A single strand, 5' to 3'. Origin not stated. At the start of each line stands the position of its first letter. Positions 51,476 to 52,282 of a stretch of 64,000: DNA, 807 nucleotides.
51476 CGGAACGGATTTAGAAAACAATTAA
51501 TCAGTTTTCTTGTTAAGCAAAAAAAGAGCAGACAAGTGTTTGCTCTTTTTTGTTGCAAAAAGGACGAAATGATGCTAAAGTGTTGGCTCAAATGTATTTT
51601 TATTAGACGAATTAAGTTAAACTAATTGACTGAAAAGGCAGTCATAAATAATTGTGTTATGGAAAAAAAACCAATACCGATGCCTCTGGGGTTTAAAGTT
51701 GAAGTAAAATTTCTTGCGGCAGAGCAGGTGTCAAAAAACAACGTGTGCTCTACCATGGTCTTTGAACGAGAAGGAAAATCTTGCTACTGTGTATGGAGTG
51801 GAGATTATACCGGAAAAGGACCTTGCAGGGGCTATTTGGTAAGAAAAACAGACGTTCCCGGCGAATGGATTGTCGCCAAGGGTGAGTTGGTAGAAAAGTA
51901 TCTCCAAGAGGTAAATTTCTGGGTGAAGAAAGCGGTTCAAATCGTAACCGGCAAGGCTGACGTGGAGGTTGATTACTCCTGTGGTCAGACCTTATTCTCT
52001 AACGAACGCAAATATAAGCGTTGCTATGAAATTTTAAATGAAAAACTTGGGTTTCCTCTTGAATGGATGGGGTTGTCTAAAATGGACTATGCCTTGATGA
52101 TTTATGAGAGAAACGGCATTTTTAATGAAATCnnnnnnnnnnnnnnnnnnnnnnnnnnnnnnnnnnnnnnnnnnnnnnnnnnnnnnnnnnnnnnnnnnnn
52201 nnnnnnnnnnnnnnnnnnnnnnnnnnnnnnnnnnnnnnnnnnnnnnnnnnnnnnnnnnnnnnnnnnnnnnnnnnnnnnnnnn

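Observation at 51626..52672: Terminator-flanked two-gene cassette of unknown function, with elevated GC, between pnp and rplY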

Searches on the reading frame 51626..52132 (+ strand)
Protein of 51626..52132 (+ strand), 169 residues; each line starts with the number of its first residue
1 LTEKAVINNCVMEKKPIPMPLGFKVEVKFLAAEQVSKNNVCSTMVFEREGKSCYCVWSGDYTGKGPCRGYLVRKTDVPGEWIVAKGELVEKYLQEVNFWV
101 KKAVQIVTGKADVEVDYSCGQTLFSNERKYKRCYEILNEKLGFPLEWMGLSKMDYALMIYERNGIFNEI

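Call 4: search_protein_families(library=pfam, proteins=[window:51626-52132:+], max_evalue=1)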
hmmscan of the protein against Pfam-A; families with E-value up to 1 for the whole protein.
window:51626-52132:+ (169 aa): 0 families
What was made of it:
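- On Class II aaRS anticodon-binding domain (considered for ORF1): There was no Pfam hit (call 4).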

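Call 5: search_protein_families(library=ncbifam, proteins=[window:51626-52132:+], max_evalue=1)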
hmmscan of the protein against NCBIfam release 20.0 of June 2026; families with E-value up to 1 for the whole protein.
window:51626-52132:+ (169 aa): 0 families
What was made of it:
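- No conserved family matches them (calls 4, 5).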

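Call 6: search_protein_families(library=padloc, proteins=[window:51626-52132:+], max_evalue=1)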
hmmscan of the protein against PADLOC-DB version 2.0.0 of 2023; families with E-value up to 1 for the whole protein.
window:51626-52132:+ (169 aa): 0 families

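Call 8: find_homologous_proteins(query=window:51626-52132:+, max_evalue=0.01)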
Query window:51626-52132:+ (169 aa): 1 proteins with E <= 0.01 among 18 candidates.
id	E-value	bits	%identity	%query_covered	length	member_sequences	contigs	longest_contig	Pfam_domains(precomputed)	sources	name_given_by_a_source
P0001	5.7e-104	363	100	93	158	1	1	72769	-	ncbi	-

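Call 10: find_encoding_contigs(protein=P0001, flank=3000, max_places=3)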
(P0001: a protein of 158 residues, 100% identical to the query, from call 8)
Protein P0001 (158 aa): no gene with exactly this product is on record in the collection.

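Call 17: search_protein_families(library=phrogs, proteins=[window:51626-52132:+], max_evalue=1)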
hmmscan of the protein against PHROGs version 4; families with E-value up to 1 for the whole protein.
window:51626-52132:+ (169 aa): 0 families

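Call 18: search_solved_structures(query=window:51659-52132:+, max_evalue=10)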
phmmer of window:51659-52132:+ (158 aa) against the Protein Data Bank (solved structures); distinct sequences matched with E-value up to 10: 2.
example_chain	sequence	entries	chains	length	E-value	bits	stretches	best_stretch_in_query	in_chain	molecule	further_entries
6vu9_A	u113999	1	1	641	0.0077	19.4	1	75-152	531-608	Threonine--tRNA ligase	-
1chz_A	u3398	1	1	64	0.23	14.6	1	23-52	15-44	PROTEIN (BMK M2)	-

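Call 21: search_solved_structures(query=window:51626-52132:+, max_evalue=1, show_alignments=2)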
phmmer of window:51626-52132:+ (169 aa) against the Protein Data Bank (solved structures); distinct sequences matched with E-value up to 1: 2.
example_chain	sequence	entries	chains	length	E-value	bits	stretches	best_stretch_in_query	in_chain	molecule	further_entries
6vu9_A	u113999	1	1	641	0.0089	19.2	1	86-163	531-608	Threonine--tRNA ligase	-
1chz_A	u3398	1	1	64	0.25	14.5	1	34-63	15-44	PROTEIN (BMK M2)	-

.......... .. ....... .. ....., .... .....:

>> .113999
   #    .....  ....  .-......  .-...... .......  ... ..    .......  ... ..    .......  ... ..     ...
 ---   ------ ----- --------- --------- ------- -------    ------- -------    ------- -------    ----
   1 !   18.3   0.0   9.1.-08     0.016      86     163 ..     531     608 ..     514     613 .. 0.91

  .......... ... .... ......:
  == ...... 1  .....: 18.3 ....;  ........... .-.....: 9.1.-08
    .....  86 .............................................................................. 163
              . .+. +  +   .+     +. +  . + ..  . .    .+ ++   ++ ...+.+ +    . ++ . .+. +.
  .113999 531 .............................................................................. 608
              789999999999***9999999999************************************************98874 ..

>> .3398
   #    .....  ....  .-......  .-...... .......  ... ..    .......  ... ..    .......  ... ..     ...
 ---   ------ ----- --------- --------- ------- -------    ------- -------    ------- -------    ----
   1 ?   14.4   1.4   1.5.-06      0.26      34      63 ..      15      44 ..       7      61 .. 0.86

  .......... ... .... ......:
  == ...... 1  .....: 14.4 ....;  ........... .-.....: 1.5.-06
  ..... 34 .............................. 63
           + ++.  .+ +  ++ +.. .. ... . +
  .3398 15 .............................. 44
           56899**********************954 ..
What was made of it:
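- On Class II aaRS anticodon-binding domain (considered for ORF1): A single PDB chain, 6vu9, matched at E 0.008-0.009 with one sequence (calls 18, 21).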

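Call 23: search_dna_similar(query=window:51659-52132:+, collection=phages, mode=protein, max_evalue=1, max_rows=10)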
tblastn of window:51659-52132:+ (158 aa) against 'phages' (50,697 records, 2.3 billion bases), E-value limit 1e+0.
Records with a match: 1; places in all: 1; records where one place covers at least 80% of the query: 0.
Best place of each record, by identity: <60% 1.
By first word of the organism name: Pseudomonas 1.
By host as written in the record: Pseudomonas sp. 1.
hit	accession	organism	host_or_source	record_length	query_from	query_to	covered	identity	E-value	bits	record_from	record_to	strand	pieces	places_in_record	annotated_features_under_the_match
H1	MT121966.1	Pseudomonas phage SC_8_H2H8_2017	Pseudomonas sp.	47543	75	151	49%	26.0%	4e-1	36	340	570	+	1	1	none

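Call 25: predict_structure(protein=window:51659-52132:+)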
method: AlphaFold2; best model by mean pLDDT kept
length: 158 residues; sequences in the alignment: 1
mean_pLDDT: 43.0   pTM: 0.36
mean pLDDT of the five models: 43.0, 40.6, 38.8, 37.0, 36.3
residues with pLDDT >= 90: 0; 70-90: 0; 50-70: 46; < 50: 112
segments of 3 or more residues with pLDDT < 50: 1-75, 104-115, 136-158
pLDDT, mean of each block of 10 residues (from residue 1): 31 33 35 40 37 37 42 48 56 55 50 50 59 48 36 30
secondary structure, 60 per line:
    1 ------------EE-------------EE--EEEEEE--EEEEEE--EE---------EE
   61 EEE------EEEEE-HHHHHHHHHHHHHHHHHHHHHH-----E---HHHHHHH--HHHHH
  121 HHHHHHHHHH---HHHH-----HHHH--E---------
elements in order: E32-37 E40-45 E59-63 E70-74 H76-97 H107-113 H116-130 H134-137 H143-146

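Call 26: search_dna_similar(query=window:51659-52132:+, collection=plasmids, mode=protein, max_evalue=1, max_rows=10)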
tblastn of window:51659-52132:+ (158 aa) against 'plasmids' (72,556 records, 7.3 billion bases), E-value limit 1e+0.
No match.

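Call 35: find_related_loci(query=window:51659-52132:+, collection=viral_contigs, flank=5000)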
Query window:51659-52132:+ (158 aa) in viral_contigs; peptide patterns used: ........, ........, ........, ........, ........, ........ (x = any residue, [..] = any of these).
2 stretches matched a pattern; 1 encode a relative of the query (tblastn E <= 1e-3); 1 distinct loci.
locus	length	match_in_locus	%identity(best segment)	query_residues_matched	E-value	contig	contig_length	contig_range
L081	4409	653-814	33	76-134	6e-6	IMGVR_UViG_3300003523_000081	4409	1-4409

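Call 43: search_protein_representatives(protein=window:51659-52132:+)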
Query: 158 residues. Proteins with E-value up to 0.001 (for the whole library): 1; up to 1e-10: 1; up to 1e-30: 1. The best 1 are listed.
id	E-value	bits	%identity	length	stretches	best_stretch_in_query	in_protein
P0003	1.2e-45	171.7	60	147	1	19-156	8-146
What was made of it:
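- Exhaustive phmmer of ORF1 over 1.84 billion representatives found one cluster only (call 43).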

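Call 45: find_encoding_contigs(protein=P0003, flank=8000, max_places=6)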
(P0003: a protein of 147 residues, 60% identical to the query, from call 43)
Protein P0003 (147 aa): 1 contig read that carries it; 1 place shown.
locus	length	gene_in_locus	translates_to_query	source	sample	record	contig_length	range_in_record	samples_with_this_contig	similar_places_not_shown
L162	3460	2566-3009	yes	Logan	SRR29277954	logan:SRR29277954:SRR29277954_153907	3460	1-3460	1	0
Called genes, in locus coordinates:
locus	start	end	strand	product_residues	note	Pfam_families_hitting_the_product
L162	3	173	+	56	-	?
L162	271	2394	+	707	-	PF01138:RNase_PH, PF03725:RNase_PH_C, PF03726:PNPase, PF01138:RNase_PH, PF03725:RNase_PH_C (weak), PF00013:KH_1, PF00575:S1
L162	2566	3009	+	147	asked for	-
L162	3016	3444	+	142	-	-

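Call 53: list_cluster_members(proteins=[P0001, P0002, P0003, L162:3016-3441:+])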
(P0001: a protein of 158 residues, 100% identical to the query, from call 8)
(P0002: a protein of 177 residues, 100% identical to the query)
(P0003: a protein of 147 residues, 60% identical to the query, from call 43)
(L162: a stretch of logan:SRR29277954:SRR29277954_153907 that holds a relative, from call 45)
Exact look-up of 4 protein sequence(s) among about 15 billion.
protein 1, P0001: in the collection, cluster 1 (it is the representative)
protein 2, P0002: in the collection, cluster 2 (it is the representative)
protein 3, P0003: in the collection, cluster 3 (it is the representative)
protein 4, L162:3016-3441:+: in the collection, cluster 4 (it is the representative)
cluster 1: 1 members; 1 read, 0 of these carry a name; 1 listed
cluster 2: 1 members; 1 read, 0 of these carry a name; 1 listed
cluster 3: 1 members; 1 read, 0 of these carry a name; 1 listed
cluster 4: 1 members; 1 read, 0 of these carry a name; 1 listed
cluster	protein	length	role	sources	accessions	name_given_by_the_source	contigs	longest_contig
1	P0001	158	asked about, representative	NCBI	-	-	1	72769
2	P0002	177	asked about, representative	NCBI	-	-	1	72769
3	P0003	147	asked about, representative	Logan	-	-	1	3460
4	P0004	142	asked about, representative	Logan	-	-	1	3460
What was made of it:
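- All four cluster look-ups returned singletons (call 53). The distribution is very narrow (calls 43, 53).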

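Call 56: search_solved_structures(query=A2, max_evalue=10)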
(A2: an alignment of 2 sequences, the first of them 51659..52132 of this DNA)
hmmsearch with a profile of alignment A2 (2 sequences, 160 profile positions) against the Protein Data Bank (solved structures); distinct sequences matched with E-value up to 10: 0.

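Call 61: search_protein_families(library=pfam, proteins=[window:51659-52132:+, L162:2536-3006:+, L162:3016-3441:+], max_evalue=10)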
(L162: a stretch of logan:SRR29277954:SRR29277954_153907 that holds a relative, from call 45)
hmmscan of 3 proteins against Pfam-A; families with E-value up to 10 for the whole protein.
window:51659-52132:+ (158 aa): 0 families

L162:2536-3006:+ (157 aa): 1 family
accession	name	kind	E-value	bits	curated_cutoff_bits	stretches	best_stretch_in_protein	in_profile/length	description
PF12895.13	ANAPC3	-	0.096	13.4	27.2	1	92-128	14-49/82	Anaphase-promoting complex, cyclosome, subunit 3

L162:3016-3441:+ (142 aa): 1 family
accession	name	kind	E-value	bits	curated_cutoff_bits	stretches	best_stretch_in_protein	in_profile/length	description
PF15658.11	Latrotoxin_C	-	0.0037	17.5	25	1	6-76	12-82/137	Latrotoxin C-terminal domain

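Call 69: search_protein_families(library=padloc, proteins=[L162:2536-3006:+, L162:3016-3441:+], max_evalue=10)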
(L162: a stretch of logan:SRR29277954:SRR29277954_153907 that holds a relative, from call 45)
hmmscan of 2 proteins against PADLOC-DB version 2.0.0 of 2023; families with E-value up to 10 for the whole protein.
L162:2536-3006:+ (157 aa): 1 family
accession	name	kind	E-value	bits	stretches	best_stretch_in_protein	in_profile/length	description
PDLC00418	ThsB1|ThsB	-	0.036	11.9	1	42-110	79-144/155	TIR-like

L162:3016-3441:+ (142 aa): 0 families
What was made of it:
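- Closest known: Chromosomal hotspots for defence and accessory genes between core genes. Different: No cargo protein matches any of the 5,027 PADLOC models (calls 6, 69).
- There is no homology to any conflict system (calls 6, 69).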

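Call 70: search_protein_families(library=ncbifam, proteins=[L162:2536-3006:+, L162:3016-3441:+], max_evalue=10)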
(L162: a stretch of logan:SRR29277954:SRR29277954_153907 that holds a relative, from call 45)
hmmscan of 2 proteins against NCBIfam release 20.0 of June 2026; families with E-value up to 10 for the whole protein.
L162:2536-3006:+ (157 aa): 0 families

L162:3016-3441:+ (142 aa): 0 families

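Call 72: find_related_loci(query=A6, collection=viral_contigs, flank=5000)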
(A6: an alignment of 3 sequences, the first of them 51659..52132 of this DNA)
Query A6 (158 aa) in viral_contigs; peptide patterns used: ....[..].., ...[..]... (x = any residue, [..] = any of these).
303 stretches matched a pattern, but none encodes a relative of the query by tblastn (E <= 1e-3).

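Call 74: search_solved_structures(query=A6, max_evalue=10)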
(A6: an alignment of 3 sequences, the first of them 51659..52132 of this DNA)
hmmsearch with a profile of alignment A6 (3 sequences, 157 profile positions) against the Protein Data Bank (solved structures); distinct sequences matched with E-value up to 10: 1.
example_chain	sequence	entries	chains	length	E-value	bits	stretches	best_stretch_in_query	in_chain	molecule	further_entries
6vu9_A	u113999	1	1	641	0.13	15.4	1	76-151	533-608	Threonine--tRNA ligase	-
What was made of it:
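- On Class II aaRS anticodon-binding domain (considered for ORF1): The match was lost with the 2-sequence profile and stood at E 0.13 with the 3-sequence profile (calls 56, 74).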

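Call 92: fold_search(model_id=the predicted structure, library=pdb)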
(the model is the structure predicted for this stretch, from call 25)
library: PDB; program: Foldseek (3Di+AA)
matches with E <= 10: 169; with E <= 0.001: 0
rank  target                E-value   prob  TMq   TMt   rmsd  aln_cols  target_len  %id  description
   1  7rto_B                9.8e-01  0.05  0.18  0.11  17.0       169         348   12  Cryo-EM structure of bluetongue virus capsid protein VP5 at low endosomal pH intermediate state 2 (released 2021-11-03)
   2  3qkr_A                1.5e+00  0.08  0.24  0.20  11.8       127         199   14  Mre11 Rad50 binding domain bound to Rad50 (released 2011-03-30)
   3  9dvi_B                1.6e+00  0.04  0.17  0.13  14.0       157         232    6  Hetero-hexameric Hsp70-Hsp40-DafA complex (released 2025-10-22)
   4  7dnl_L                1.6e+00  0.10  0.18  0.14  11.2       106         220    9  2-fold subparticles refinement of human papillomavirus type 58 pseudovirus in complexed with the Fab fragment of A4B4 (released 2020-12-30)
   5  3qkt_D                1.8e+00  0.15  0.29  0.17  12.6       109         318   16  Rad50 ABC-ATPase with adjacent coiled-coil region in complex with AMP-PNP (released 2011-03-30)
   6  4l5t_D                1.8e+00  0.10  0.18  0.16   7.0        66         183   18  Crystal structure of the tetrameric p202 HIN2 (released 2013-07-31)
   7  4had_A                1.8e+00  0.06  0.20  0.12  11.9       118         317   15  Crystal structure of probable oxidoreductase protein from Rhizobium etli CFN 42 (released 2012-10-10)
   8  3qkt_A                2.0e+00  0.11  0.28  0.14  14.7       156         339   14  Rad50 ABC-ATPase with adjacent coiled-coil region in complex with AMP-PNP (released 2011-03-30)
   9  4bg7_B                2.0e+00  0.02  0.13  0.16  11.9       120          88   14  Bacteriophage T5 Homolog of the Eukaryotic Transcription Coactivator PC4 Implicated in Recombination-Dependent DNA Rep (released 2013-09-11)
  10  8ow1_OO               2.1e+00  0.03  0.15  0.11  16.7       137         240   14  Cryo-EM structure of the yeast Inner kinetochore bound to a CENP-A nucleosome. (released 2023-08-09)
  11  7yms_E                2.3e+00  0.08  0.18  0.14  12.0       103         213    9  Cryo-EM structure of Coxsackievirus A16 in complex with a neutralizing antibody 9B5 (released 2022-08-24)
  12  8a98_S                2.5e+00  0.05  0.16  0.17  13.5       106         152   11  CRYO-EM STRUCTURE OF LEISHMANIA MAJOR 80S RIBOSOME : snoRNA MUTANT (released 2023-10-11)
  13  6qwq                  2.6e+00  0.02  0.16  0.11  18.6       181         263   10  Structure of gtPebB (released 2019-08-07)
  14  4ncj_B                2.8e+00  0.08  0.26  0.15  13.0       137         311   15  Crystal Structure of Pyrococcus furiosis Rad50 R805E mutation with ADP Beryllium Flouride (released 2014-03-05)
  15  8a3w_S                2.8e+00  0.04  0.16  0.17  18.1       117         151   12  CRYO-EM STRUCTURE OF LEISHMANIA MAJOR 80S RIBOSOME : WILD TYPE (released 2023-12-20)
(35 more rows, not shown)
